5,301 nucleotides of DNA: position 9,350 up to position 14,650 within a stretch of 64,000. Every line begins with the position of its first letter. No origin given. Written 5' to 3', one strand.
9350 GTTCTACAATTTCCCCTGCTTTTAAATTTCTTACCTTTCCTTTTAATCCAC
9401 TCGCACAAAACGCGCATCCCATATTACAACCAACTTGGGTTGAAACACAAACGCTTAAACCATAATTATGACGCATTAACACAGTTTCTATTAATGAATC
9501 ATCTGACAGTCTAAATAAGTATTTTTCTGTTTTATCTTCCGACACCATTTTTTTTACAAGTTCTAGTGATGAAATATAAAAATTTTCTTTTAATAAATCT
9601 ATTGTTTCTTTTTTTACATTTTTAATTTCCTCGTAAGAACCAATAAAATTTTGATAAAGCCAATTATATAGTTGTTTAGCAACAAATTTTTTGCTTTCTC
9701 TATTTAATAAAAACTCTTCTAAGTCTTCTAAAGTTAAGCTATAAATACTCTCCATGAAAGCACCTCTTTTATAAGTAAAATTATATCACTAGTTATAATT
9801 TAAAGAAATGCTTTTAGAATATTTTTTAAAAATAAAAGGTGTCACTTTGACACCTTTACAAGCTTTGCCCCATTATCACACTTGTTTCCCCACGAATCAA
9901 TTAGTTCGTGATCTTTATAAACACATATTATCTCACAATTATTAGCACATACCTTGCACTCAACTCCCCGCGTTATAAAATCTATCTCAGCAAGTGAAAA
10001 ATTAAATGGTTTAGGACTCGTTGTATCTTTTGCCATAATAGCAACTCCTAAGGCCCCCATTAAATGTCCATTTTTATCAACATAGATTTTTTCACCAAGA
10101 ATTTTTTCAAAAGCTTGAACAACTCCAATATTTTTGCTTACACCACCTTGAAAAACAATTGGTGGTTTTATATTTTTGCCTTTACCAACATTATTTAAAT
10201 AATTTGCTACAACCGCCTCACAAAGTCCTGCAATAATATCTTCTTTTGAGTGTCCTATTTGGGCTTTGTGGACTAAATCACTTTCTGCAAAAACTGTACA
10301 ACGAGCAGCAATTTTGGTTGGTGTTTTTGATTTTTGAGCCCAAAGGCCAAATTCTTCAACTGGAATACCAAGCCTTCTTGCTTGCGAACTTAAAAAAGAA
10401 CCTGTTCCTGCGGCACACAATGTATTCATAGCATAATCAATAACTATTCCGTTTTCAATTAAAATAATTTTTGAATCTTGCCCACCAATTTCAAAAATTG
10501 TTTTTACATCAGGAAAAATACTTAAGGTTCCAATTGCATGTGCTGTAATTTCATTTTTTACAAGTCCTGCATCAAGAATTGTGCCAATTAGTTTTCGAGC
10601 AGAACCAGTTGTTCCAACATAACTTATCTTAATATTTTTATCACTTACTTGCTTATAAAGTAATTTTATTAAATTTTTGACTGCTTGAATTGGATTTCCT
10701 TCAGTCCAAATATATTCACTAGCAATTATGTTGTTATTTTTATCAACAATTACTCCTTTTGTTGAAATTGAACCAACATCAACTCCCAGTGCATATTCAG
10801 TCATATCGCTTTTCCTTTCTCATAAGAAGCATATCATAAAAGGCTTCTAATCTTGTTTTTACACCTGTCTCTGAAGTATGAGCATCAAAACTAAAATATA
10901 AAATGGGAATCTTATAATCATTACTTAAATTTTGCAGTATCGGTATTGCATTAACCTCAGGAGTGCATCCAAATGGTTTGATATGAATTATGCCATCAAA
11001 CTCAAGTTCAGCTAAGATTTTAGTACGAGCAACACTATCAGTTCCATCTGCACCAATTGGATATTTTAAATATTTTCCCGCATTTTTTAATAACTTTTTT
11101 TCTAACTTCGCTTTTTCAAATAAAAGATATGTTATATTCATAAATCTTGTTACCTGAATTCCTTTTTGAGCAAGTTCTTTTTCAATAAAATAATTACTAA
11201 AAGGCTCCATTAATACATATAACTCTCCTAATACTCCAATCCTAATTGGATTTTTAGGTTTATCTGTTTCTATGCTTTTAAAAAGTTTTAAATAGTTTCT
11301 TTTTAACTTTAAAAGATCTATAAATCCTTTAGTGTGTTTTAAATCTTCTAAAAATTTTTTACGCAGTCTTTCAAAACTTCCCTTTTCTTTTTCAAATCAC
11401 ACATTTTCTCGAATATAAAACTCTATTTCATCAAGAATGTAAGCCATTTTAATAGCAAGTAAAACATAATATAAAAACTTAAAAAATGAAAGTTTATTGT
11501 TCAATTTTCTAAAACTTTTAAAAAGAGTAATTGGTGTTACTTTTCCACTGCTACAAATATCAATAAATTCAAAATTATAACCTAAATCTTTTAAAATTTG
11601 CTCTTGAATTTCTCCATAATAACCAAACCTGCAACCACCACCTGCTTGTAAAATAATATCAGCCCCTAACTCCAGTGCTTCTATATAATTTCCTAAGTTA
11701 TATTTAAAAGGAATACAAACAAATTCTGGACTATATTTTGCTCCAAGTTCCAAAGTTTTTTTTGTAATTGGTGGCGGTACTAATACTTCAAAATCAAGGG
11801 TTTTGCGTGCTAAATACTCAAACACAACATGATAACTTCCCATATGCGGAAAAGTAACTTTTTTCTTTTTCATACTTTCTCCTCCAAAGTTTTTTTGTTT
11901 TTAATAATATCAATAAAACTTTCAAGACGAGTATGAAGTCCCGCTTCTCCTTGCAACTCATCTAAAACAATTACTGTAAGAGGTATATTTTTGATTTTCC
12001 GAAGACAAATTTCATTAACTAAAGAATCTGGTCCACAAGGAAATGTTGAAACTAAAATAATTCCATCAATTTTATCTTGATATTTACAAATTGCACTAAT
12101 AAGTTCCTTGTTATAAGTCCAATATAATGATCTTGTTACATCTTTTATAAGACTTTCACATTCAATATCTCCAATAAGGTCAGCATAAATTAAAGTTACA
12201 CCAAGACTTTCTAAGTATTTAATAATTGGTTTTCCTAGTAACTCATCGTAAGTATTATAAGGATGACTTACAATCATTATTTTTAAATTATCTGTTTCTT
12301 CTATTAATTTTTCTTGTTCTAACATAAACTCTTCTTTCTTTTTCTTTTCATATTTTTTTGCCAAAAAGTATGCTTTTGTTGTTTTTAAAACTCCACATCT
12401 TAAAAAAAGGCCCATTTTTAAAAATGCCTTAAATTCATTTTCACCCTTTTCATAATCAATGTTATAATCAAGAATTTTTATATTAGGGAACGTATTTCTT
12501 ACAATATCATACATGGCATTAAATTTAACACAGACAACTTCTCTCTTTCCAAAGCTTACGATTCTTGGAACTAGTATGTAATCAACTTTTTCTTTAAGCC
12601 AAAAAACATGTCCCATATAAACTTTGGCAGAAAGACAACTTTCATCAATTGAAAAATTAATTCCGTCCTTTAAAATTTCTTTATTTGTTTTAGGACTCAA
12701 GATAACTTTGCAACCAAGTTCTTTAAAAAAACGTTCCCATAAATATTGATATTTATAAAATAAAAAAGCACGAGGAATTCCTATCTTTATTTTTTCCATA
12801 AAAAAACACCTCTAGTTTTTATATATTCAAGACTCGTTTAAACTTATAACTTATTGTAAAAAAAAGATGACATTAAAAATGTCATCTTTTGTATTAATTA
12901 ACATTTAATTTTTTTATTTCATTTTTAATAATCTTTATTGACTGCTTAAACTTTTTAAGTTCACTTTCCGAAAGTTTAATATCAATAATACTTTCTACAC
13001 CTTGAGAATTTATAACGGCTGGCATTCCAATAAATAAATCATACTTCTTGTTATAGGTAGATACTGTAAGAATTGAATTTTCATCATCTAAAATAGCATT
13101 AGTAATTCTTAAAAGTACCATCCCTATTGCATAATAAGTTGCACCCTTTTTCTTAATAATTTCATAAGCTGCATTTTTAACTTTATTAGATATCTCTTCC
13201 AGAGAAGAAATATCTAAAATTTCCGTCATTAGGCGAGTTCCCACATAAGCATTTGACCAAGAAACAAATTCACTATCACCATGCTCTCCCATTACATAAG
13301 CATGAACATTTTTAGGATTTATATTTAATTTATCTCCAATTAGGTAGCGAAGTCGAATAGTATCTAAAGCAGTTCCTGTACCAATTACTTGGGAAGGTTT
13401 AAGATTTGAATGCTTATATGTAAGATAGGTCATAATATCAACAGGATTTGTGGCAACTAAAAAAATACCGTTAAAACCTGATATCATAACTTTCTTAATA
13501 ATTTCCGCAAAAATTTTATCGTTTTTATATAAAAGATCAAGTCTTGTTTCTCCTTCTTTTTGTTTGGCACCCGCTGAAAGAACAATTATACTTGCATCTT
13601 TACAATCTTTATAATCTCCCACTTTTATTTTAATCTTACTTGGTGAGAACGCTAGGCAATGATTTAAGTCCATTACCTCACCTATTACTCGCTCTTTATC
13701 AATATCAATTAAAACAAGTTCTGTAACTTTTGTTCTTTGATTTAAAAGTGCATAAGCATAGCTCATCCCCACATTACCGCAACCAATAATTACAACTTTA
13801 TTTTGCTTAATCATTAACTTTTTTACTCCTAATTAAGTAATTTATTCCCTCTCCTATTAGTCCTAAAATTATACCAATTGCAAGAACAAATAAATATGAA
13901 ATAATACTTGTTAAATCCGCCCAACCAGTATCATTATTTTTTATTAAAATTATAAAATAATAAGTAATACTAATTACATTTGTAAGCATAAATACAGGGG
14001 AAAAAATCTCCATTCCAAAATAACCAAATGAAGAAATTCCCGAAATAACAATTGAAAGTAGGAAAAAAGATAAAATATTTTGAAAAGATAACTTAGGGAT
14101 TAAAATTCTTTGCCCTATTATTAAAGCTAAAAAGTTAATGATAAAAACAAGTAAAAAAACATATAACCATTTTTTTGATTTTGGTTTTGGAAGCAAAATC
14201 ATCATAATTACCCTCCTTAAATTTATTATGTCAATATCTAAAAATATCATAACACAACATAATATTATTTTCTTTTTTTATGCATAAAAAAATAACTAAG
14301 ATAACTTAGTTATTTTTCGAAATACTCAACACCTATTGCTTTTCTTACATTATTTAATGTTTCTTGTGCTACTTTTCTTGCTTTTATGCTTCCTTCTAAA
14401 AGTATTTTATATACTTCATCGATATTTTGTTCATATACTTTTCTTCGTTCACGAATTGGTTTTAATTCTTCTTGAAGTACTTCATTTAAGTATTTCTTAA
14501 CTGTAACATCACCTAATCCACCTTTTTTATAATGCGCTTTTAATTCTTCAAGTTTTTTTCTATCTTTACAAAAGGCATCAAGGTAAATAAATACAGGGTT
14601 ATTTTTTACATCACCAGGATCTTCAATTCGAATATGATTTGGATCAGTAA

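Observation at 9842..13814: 2-hydroxyacid dehydrogenase next to an activase plus dehydratase-like components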

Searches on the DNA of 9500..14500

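Call 56: search_rna_families(source=window, start=9500, end=14500, threshold=evalue, max_evalue=1)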
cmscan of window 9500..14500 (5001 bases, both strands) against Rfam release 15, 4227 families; matches with E-value up to 1: 0.
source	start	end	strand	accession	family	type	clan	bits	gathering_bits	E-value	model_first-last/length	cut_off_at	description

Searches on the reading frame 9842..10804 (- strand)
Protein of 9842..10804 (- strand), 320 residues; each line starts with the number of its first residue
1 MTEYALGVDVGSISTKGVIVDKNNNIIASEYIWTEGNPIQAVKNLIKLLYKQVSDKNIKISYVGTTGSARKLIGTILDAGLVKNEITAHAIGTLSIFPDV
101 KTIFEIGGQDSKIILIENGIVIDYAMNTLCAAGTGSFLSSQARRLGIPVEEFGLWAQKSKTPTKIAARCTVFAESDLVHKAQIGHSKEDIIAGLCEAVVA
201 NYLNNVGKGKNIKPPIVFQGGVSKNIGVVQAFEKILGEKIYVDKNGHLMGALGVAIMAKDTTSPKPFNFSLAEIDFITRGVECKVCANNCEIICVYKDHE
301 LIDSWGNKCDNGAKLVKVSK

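Call 5: search_protein_families(library=pfam, proteins=[window:9842-10804:-], max_evalue=0.01)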
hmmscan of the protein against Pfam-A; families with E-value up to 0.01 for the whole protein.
window:9842-10804:- (320 aa): 3 families
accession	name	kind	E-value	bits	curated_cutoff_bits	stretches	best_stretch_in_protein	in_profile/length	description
PF01869.26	BcrAD_BadFG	-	6.8e-49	167.3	31.5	1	6-258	1-271/271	BadF/BadG/BcrA/BcrD ATPase family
PF05378.19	Hydant_A_N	-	0.0016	18.7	25.2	1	6-72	2-71/176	Hydantoinase/oxoprolinase N-terminal region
PF02782.22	FGGY_C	-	0.0023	18.2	27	1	185-258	118-194/198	FGGY family of carbohydrate kinases, C-terminal domain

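Call 6: search_protein_families(library=ncbifam, proteins=[window:9842-10804:-], max_evalue=0.01)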
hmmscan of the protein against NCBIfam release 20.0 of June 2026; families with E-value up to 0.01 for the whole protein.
window:9842-10804:- (320 aa): 7 families
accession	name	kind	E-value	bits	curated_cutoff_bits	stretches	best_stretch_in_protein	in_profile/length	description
TIGR00241.1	CoA_E_activ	domain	7.8e-58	195.9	125.4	1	4-256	1-247/248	acyl-CoA dehydratase activase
TIGR03286.1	methan_mark_15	hypoth_equivalog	1.1e-39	136.6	455.75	1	5-259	146-402/404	methanogenesis marker 15 protein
TIGR02259.1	benz_CoA_red_A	equivalog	9.1e-34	116.9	578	1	58-253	228-427/432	benzoyl-CoA reductase subunit A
TIGR03192.1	benz_CoA_bzdQ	equivalog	7.7e-27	94.5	380.2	1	6-257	35-285/293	benzoyl-CoA reductase, bzd-type, subunit Q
TIGR02261.1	benz_CoA_red_D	equivalog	5e-22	78.3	312.85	1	7-247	5-247/262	benzoyl-CoA reductase subunit D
TIGR01312.1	XylB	equivalog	0.00014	20.5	380.25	0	6-31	1-26/481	xylulokinase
NF011660.0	PRK15080.1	equivalog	0.00057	19.2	182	0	199-259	215-274/277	ethanolamine utilization protein EutJ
